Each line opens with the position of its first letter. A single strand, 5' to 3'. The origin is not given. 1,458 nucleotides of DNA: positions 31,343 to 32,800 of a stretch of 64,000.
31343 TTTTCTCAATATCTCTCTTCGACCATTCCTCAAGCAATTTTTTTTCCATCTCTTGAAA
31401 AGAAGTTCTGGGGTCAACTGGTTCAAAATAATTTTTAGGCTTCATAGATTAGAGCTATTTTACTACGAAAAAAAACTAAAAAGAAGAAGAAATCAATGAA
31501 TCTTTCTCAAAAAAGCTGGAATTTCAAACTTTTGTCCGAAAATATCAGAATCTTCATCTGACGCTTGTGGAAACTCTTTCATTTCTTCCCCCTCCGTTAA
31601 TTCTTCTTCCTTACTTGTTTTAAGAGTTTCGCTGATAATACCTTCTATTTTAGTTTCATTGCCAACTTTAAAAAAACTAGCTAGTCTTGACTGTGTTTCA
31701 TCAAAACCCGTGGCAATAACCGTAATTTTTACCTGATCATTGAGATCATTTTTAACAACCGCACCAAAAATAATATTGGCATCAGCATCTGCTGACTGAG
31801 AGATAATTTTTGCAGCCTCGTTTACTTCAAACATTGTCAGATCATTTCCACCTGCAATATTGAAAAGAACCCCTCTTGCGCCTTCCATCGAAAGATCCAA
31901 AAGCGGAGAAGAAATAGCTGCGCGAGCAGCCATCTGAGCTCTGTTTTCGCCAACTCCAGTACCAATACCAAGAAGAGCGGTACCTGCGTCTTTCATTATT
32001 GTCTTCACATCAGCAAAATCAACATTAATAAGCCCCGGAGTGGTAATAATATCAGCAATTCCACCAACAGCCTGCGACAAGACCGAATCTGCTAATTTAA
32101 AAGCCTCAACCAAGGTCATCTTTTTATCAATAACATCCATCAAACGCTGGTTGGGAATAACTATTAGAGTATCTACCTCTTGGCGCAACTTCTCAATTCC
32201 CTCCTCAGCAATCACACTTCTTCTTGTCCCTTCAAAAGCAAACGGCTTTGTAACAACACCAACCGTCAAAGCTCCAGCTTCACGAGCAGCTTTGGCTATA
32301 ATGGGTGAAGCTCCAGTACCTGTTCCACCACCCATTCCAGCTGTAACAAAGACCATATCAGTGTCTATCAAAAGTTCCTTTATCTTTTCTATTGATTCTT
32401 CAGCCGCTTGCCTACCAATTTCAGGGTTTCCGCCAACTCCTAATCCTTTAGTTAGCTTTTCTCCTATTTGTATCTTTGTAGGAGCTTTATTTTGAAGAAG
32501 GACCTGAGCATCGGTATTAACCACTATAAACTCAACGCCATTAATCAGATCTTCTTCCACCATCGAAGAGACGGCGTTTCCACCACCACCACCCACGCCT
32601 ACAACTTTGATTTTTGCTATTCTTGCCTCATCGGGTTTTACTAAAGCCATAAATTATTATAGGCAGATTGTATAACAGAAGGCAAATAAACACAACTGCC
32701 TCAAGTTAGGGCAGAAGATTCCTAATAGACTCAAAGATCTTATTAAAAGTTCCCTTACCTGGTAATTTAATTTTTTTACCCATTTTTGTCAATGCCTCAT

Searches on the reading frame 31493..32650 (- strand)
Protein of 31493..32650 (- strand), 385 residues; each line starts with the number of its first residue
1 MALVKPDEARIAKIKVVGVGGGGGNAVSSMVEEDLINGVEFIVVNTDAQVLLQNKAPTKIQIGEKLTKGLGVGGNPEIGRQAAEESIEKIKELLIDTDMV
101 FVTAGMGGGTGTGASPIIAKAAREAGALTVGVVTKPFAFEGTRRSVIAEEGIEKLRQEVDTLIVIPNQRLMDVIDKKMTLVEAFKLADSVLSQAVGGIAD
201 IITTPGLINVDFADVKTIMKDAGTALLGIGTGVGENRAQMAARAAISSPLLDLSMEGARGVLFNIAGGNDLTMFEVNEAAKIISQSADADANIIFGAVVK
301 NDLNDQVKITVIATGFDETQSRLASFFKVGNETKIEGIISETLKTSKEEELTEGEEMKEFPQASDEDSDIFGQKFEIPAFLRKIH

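Call 30: find_related_loci(query=window:31493-32650:-, collection=genome_contigs, flank=2000)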
Query window:31493-32650:- (385 aa) in genome_contigs; peptide patterns used: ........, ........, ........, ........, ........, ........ (x = any residue, [..] = any of these).
578 stretches matched a pattern; 524 encode a relative of the query (tblastn E <= 1e-3); the best 80 are kept; 80 distinct loci.
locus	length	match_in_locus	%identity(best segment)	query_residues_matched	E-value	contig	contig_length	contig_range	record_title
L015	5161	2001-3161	85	1-385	0e+0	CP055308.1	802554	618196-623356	MAG: Candidatus Woesebacteria bacterium isolate Ch104a chromosome, complete genome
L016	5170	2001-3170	79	1-385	4e-180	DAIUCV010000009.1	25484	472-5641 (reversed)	MAG TPA_asm: Patescibacteria group bacterium isolate CTOTU14580 NODE_97_length_25484_cov_8.263321, whole genome shotgun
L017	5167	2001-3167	78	1-385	9e-179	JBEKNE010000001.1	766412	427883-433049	MAG: Candidatus Microgenomates bacterium isolate SPRUCE 40 SPRUCE_40_1, whole genome shotgun sequence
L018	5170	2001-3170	78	1-385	4e-178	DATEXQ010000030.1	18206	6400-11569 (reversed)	MAG TPA_asm: Patescibacteria group bacterium isolate SMAG_U8423 k141_25145, whole genome shotgun sequence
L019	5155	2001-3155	78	1-385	5e-178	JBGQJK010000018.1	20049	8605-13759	MAG: Patescibacteria group bacterium isolate OBJ2_061818_070_25 k141_974325_length_20049_cov_8.0000, whole genome shotgu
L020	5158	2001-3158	79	1-385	9e-178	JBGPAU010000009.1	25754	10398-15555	MAG: Patescibacteria group bacterium isolate OBJ_0618_130150_121 k141_4447979_length_25754_cov_13.0000, whole genome sho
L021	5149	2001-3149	77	1-385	3e-177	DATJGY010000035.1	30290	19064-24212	MAG TPA_asm: Alphaproteobacteria bacterium isolate SMAG_U15498 k141_2364700, whole genome shotgun sequence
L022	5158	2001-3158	78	1-385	1e-176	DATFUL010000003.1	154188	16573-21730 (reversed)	MAG TPA_asm: Patescibacteria group bacterium isolate SMAG_U9436 k141_2511072, whole genome shotgun sequence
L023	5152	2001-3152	78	1-385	2e-176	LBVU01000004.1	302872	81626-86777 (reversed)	MAG: Candidatus Woesebacteria bacterium GW2011_GWB1_39_10 UT17_C0004, whole genome shotgun sequence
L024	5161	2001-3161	77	1-385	2e-176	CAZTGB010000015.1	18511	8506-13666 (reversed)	MAG TPA_asm: uncultured Gammaproteobacteria bacterium isolate SRP090828_co3_120 genome assembly, contig: NODE_488_length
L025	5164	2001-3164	77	1-385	1e-175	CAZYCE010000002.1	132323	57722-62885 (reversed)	MAG TPA_asm: uncultured Gammaproteobacteria bacterium isolate binchicken_co220_61 genome assembly, contig: NODE_36_lengt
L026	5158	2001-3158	77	1-385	2e-175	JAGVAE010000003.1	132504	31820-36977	MAG: Candidatus Woesebacteria bacterium isolate DeMMO6_57 c_000000002905, whole genome shotgun sequence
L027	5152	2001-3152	77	1-385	8e-175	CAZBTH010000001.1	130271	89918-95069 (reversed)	MAG TPA_asm: uncultured Gammaproteobacteria bacterium isolate SRP062349_co2_276 genome assembly, contig: NODE_77_length_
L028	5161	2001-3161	78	1-385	2e-174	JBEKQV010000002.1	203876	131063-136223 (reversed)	MAG: Candidatus Microgenomates bacterium isolate SPRUCE 496 SPRUCE_496_2, whole genome shotgun sequence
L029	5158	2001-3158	77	1-385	2e-174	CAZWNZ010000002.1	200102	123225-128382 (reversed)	MAG TPA_asm: uncultured Gammaproteobacteria bacterium isolate SRP192927_co3_839 genome assembly, contig: NODE_33_length_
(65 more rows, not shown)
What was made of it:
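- Tried and rejected: Woesebacteria Ch104a, call 30).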
